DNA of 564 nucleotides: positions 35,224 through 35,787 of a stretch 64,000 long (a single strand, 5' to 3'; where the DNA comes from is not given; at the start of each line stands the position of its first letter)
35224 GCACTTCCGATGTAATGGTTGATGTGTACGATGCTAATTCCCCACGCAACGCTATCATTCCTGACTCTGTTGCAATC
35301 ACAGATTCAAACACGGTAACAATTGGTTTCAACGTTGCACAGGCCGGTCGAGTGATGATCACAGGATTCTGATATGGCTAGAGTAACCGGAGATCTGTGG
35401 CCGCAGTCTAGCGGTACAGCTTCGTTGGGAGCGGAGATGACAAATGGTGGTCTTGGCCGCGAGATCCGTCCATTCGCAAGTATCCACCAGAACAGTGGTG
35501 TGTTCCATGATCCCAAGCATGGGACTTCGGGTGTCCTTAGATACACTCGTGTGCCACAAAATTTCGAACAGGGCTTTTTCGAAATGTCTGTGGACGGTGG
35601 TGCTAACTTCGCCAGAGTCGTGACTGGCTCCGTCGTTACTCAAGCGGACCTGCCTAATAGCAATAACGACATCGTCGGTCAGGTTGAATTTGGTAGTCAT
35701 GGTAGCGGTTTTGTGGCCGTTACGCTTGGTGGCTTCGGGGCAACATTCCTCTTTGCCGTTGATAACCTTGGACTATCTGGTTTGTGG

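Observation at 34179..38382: Tail-fiber module built from shuffled and internally duplicated units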

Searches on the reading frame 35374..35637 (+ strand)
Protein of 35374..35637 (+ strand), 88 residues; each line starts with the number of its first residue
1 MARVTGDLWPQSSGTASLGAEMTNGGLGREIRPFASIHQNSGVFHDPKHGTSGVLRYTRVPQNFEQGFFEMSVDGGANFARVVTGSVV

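Call 51: search_protein_representatives(alignment_id=A2)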
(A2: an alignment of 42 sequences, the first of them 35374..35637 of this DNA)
Query: 42 sequences, 86 profile positions. Proteins with E-value up to 0.001 (for the whole library): 402; up to 1e-10: 166; up to 1e-30: 7. The best 150 are listed.
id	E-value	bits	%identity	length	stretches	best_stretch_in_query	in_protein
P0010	4.4e-47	173.8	-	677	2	1-82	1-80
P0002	5.2e-47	173.6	-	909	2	1-84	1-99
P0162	4.3e-40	151.4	-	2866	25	49-81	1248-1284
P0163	1.1e-38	147.0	-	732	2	3-80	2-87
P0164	1.3e-36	140.3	-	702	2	4-81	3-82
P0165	4.7e-32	125.7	-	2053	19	50-79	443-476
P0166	3.4e-31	122.9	-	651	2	5-82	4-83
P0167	3.2e-29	116.6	-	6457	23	63-83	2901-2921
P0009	5.0e-29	116.0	-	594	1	1-81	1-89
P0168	1.5e-28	114.4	-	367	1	1-79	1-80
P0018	1.6e-28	114.4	-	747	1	1-84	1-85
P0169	1.7e-28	114.3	-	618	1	1-80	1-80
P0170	2.0e-28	114.1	-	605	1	1-82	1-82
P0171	1.1e-27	111.6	-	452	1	1-84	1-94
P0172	1.5e-27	111.3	-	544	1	1-79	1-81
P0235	1.8e-21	91.8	-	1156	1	1-80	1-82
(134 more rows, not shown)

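Call 72: search_solved_structures(query=A2, max_evalue=5, show_alignments=2)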
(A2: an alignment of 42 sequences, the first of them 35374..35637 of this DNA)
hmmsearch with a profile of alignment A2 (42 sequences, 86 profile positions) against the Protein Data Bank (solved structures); distinct sequences matched with E-value up to 5: 7.
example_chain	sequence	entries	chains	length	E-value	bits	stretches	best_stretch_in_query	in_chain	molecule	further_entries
2cn2_A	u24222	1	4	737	0.0026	20.7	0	62-78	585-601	BETA-1,4-XYLOGLUCAN HYDROLASE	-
2cn3_A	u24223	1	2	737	0.0026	20.7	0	62-78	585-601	BETA-1,4-XYLOGLUCAN HYDROLASE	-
6mgj_A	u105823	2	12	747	0.12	15.3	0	62-78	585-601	Xyloglucanase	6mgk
6mgl_A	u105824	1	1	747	0.12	15.3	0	62-78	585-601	Xyloglucanase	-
6p2n_A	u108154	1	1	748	0.28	14.2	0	62-80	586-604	Xyloglucanase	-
7o9q_A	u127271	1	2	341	0.32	14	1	30-76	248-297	Awp1A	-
5jwz_A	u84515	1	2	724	1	12.4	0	62-80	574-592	Cellulose-binding family II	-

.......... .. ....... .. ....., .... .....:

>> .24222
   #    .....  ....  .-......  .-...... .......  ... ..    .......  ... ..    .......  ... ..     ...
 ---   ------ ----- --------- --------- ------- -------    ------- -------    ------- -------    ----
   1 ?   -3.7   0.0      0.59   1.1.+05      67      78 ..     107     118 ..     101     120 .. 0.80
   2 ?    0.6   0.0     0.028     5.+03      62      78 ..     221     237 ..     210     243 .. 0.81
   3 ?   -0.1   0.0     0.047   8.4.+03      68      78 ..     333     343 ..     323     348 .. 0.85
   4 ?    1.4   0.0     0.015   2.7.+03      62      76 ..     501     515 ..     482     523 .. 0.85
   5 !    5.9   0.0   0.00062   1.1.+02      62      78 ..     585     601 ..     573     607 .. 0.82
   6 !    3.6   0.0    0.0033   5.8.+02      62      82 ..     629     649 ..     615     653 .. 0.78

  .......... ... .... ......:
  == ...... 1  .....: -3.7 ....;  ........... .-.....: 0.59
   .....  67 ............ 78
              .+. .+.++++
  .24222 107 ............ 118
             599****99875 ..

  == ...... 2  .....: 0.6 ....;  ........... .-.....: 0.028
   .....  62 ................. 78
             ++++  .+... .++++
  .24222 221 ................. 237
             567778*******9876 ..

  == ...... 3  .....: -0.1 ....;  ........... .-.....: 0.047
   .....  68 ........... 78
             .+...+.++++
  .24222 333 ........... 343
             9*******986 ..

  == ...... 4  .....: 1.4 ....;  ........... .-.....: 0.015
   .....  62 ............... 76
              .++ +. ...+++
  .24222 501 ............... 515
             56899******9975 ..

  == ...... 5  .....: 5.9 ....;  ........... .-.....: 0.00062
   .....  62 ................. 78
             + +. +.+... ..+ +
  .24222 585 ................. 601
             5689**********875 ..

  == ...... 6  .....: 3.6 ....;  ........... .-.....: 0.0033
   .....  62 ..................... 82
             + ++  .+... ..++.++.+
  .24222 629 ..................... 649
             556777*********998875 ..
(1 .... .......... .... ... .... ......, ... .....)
